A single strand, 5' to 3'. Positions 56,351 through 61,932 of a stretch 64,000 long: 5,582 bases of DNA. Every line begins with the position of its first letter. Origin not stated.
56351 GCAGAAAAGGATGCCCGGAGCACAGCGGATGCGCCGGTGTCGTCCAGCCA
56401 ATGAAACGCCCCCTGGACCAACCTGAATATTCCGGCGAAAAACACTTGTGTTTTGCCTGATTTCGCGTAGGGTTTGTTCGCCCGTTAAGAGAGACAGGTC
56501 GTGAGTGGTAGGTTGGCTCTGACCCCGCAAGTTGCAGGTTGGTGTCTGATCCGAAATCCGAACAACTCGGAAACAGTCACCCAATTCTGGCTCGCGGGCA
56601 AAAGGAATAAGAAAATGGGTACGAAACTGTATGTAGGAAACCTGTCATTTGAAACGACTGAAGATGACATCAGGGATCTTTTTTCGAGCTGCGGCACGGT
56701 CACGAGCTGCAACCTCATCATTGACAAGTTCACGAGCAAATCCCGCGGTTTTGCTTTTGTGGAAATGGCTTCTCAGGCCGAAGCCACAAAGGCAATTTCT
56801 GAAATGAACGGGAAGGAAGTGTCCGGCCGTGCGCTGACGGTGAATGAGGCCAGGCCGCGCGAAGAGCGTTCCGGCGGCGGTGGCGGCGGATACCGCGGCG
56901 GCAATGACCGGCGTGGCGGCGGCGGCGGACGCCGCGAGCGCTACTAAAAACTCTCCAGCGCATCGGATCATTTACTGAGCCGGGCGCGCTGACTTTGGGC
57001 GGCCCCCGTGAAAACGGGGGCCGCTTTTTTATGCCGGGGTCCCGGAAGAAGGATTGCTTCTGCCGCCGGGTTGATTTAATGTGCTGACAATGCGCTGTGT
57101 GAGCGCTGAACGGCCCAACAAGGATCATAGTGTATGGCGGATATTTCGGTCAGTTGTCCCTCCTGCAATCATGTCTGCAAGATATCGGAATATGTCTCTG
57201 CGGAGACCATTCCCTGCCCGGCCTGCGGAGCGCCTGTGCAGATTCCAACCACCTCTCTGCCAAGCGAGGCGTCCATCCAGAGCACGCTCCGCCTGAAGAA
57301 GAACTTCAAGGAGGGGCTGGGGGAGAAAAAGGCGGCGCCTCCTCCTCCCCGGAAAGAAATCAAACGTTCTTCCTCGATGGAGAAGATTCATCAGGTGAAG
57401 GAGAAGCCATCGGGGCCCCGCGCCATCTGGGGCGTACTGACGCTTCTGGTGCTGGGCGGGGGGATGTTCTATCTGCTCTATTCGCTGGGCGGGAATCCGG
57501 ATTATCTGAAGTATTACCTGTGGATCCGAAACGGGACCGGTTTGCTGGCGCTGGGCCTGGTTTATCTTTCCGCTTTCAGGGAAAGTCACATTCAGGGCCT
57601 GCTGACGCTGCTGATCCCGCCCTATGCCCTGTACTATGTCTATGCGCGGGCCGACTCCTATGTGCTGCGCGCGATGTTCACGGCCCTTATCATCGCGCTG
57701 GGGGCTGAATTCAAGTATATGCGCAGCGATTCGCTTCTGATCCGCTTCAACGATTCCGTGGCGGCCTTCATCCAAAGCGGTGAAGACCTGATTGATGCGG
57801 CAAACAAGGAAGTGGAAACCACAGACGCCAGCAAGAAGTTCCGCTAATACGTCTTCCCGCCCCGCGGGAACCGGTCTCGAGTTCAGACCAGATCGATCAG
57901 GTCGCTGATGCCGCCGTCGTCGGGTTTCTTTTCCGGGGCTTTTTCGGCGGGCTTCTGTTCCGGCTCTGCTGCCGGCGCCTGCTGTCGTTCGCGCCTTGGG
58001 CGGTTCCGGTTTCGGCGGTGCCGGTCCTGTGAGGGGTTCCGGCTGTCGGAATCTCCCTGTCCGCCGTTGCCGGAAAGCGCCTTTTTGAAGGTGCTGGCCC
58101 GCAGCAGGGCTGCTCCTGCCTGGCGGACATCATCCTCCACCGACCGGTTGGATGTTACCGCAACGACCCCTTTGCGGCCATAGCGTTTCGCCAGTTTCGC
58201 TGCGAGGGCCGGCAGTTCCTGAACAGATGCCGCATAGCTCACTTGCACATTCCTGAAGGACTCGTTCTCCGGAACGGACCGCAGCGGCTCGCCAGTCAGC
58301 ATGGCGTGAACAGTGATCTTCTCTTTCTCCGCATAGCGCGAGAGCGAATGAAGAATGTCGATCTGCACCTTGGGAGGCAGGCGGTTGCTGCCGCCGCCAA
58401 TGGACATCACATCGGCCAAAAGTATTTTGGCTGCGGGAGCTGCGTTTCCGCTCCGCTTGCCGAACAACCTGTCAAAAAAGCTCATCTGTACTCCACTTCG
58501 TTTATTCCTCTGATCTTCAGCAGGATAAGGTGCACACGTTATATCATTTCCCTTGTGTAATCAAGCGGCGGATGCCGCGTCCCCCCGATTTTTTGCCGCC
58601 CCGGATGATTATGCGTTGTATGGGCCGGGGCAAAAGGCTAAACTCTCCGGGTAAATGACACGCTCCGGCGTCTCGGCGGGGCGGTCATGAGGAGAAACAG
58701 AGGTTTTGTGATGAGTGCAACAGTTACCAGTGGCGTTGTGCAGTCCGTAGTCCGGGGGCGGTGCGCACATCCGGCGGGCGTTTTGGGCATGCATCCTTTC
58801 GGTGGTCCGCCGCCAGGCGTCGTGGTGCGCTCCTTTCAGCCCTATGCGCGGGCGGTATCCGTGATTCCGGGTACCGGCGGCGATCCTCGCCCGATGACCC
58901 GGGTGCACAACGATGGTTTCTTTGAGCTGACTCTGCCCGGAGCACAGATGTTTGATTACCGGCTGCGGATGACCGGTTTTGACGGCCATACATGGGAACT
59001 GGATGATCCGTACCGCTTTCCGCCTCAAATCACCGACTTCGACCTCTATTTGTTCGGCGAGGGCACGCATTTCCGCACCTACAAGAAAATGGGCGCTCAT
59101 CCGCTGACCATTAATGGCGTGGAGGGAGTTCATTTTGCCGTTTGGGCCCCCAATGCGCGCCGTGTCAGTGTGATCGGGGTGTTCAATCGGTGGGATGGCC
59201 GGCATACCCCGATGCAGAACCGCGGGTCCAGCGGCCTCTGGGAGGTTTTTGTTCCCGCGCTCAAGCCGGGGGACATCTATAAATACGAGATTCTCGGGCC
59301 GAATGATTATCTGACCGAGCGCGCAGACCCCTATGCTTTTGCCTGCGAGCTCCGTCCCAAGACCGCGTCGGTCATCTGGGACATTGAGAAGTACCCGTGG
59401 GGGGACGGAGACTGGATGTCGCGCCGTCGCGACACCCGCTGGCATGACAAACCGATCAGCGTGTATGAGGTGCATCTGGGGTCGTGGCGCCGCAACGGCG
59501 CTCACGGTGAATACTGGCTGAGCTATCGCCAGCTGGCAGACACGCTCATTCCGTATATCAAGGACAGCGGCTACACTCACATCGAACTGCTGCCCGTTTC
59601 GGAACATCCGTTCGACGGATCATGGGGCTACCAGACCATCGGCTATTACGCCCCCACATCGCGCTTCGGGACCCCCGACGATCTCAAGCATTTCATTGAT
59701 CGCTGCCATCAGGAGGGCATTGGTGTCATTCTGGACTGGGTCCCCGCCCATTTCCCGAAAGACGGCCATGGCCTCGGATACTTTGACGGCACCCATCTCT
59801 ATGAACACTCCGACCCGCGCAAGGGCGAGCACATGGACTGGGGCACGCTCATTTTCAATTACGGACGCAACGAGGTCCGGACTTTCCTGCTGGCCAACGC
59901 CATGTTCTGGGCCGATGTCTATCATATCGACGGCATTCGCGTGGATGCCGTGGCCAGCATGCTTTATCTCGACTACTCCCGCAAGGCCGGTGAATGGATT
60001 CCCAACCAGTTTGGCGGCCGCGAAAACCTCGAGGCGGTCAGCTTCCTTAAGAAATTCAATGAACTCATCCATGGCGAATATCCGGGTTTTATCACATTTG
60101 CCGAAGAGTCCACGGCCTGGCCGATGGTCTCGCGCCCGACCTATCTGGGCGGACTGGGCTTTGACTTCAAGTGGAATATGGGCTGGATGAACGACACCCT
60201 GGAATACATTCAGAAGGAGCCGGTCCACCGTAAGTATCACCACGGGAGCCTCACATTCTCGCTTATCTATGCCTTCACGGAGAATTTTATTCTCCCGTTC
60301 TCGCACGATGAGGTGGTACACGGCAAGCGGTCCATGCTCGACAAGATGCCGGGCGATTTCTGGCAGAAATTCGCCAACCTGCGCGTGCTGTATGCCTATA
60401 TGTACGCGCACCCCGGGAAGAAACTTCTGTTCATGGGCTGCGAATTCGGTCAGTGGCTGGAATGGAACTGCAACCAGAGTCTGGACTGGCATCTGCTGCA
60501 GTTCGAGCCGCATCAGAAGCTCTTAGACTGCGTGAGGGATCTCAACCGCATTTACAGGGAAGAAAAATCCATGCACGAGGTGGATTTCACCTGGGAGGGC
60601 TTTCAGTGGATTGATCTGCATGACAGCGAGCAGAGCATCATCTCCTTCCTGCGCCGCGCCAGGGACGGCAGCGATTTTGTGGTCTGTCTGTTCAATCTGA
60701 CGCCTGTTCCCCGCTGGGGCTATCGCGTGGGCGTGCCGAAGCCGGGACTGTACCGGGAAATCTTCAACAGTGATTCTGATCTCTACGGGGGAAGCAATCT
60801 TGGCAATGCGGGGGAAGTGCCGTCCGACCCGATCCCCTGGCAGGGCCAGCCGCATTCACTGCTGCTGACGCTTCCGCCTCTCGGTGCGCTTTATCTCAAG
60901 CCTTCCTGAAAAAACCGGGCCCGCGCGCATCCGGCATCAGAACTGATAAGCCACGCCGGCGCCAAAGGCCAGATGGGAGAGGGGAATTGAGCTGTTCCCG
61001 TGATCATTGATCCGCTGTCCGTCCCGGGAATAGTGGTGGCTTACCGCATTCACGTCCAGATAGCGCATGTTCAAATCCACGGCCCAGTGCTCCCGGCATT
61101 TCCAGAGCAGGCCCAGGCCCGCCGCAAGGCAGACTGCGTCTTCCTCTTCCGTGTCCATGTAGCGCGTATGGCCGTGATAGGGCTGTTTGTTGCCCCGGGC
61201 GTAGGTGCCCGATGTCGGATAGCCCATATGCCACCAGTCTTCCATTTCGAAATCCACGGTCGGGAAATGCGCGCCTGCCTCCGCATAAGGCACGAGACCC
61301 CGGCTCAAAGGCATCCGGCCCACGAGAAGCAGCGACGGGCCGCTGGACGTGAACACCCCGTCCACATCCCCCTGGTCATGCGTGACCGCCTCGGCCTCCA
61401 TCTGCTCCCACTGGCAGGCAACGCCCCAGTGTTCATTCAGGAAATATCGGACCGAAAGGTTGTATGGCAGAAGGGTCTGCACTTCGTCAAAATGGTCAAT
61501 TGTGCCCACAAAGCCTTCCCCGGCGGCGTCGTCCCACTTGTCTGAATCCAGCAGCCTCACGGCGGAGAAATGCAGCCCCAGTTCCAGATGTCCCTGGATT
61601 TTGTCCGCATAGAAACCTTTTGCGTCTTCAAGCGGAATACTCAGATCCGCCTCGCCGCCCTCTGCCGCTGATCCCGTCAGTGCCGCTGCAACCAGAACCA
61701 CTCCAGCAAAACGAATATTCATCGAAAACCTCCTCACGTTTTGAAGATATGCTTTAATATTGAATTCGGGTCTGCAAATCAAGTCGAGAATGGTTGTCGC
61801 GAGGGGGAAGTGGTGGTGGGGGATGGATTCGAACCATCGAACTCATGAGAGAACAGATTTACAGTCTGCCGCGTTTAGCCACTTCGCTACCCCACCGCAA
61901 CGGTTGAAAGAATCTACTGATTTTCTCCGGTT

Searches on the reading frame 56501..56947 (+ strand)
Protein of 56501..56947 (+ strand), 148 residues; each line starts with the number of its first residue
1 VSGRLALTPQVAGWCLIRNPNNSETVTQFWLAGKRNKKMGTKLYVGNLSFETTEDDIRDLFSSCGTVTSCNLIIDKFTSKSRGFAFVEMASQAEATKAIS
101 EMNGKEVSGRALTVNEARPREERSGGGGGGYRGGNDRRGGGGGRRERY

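Call 72: search_protein_families(library=pfam, proteins=[window:56501-56947:+], max_evalue=0.001)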
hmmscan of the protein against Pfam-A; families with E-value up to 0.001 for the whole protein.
window:56501-56947:+ (148 aa): 2 families
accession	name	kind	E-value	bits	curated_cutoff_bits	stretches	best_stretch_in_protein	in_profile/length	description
PF00076.28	RRM_1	-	1.6e-25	89.2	20.7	1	43-112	1-69/70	RNA recognition motif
PF13893.12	RRM_5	-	0.00046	20.3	27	1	32-115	18-97/125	RNA recognition motif. (a.k.a. RRM, RBD, or RNP domain)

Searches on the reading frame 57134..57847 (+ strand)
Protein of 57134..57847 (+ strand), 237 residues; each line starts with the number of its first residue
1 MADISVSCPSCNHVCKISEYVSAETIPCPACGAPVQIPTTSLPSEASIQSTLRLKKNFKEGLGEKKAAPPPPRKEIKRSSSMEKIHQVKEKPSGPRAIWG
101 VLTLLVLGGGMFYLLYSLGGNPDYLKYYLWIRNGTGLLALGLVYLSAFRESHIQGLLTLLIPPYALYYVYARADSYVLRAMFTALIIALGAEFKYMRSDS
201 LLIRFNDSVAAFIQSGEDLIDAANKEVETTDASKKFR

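Call 16: search_protein_families(library=pfam, proteins=[window:57134-57847:+], max_evalue=0.001)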
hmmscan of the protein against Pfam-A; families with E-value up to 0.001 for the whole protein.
window:57134-57847:+ (237 aa): 0 families

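Call 99: search_protein_families(library=pfam, proteins=[window:57134-57847:+], max_evalue=0.01)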
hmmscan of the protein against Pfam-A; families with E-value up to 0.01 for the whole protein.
window:57134-57847:+ (237 aa): 1 family
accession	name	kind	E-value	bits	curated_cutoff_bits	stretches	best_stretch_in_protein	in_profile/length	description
PF23454.1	Zn_ribbon_Brz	-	0.0019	19.2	27.9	0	23-53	3-30/58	Transcriptional regulator Brz zinc beta ribbon domain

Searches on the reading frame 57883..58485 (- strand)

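Call 72: search_protein_families(library=pfam, proteins=[window:57883-58485:-], max_evalue=0.001)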
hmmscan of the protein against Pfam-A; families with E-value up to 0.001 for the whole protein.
window:57883-58485:- (200 aa): 1 family
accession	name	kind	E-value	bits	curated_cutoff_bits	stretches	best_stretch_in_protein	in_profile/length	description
PF05991.17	NYN_YacP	-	0.00014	22.3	24.6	1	44-158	31-148/166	YacP-like NYN domain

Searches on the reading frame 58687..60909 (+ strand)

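Call 72: search_protein_families(library=pfam, proteins=[window:58687-60909:+], max_evalue=0.001)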
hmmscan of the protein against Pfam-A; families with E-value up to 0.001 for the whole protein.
window:58687-60909:+ (740 aa): 4 families
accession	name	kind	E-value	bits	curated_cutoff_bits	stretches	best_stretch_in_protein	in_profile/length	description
PF02922.24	CBM_48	-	5.6e-31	107.2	22.4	2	134-217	1-83/83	Carbohydrate-binding module 48 (Isoamylase N-terminal domain)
PF22019.2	GlgB_N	-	7.4e-27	93.7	27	2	17-109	4-94/94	alpha-1,4-glucan branching enzyme GlgB, N-terminal domain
PF02806.24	Alpha-amylase_C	-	8.6e-24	84.1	21.2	1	641-739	1-94/95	Alpha amylase, C-terminal all-beta domain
PF00128.31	Alpha-amylase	-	2.6e-15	57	22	1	288-357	25-93/446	Alpha amylase, catalytic domain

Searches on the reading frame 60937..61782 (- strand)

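Call 72: search_protein_families(library=pfam, proteins=[window:60937-61782:-], max_evalue=0.001)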
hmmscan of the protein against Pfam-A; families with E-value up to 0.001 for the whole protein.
window:60937-61782:- (281 aa): 1 family
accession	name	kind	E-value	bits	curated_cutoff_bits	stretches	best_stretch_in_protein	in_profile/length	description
PF13505.12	OMP_b-brl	-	1.7e-07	32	28.7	1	105-281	44-175/175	Outer membrane protein beta-barrel domain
